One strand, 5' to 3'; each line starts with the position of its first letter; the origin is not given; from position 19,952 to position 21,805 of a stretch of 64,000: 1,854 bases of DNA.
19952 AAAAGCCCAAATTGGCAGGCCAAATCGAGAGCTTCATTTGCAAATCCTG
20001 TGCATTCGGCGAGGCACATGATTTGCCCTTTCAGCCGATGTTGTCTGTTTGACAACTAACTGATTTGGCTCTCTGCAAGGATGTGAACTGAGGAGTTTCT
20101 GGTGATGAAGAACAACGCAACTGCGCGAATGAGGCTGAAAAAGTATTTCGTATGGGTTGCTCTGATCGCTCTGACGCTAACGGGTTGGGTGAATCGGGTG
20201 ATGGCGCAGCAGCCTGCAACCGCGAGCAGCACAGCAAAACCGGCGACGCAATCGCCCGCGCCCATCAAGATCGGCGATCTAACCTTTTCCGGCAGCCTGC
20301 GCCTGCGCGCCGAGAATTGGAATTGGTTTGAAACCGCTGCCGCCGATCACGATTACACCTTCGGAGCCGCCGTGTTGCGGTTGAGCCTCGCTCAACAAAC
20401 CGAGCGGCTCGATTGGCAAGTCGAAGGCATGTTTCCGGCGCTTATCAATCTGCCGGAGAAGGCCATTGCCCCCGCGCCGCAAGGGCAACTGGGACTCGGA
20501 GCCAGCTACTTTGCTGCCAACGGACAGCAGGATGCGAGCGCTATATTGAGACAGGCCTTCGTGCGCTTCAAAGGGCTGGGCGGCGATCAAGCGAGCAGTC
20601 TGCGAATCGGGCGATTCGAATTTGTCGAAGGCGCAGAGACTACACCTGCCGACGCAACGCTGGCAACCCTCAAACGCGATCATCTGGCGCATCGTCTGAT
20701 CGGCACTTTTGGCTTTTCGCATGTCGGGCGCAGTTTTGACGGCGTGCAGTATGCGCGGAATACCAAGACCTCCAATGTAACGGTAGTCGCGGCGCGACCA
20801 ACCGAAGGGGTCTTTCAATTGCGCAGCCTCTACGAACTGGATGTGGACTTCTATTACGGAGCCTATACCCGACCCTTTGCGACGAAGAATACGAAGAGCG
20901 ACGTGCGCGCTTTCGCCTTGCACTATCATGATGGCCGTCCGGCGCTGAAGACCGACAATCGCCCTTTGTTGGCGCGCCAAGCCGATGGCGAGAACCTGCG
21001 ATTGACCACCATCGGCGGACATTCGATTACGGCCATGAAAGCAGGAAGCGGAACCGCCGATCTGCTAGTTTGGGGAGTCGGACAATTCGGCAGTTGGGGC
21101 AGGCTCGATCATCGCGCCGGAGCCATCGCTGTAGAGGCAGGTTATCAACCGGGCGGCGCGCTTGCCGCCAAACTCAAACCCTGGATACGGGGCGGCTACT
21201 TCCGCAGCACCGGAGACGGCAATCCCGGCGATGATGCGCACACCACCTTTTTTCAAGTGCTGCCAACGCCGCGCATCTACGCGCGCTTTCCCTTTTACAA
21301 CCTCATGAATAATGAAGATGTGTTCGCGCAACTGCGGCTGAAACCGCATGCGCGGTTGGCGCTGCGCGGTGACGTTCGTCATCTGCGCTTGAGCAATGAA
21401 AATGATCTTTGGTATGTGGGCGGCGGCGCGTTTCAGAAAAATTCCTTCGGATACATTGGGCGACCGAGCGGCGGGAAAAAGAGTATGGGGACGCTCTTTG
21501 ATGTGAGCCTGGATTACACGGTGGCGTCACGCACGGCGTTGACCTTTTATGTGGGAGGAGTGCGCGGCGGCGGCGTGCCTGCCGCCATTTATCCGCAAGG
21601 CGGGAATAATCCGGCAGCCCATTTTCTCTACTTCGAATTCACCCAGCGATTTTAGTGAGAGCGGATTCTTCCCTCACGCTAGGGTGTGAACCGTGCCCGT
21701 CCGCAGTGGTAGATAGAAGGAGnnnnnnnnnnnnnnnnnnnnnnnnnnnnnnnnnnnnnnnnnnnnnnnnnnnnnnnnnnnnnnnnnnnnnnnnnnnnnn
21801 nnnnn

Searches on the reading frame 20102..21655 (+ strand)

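Call 82: search_protein_families(library=pfam, proteins=[window:20102-21655:+], max_evalue=0.00001)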
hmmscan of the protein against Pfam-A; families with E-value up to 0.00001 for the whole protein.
window:20102-21655:+ (517 aa): 1 family
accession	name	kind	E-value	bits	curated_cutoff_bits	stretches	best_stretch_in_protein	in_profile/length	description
PF13372.12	Alginate_exp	-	2.3e-13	50.1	25.2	1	145-485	74-373/395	Alginate export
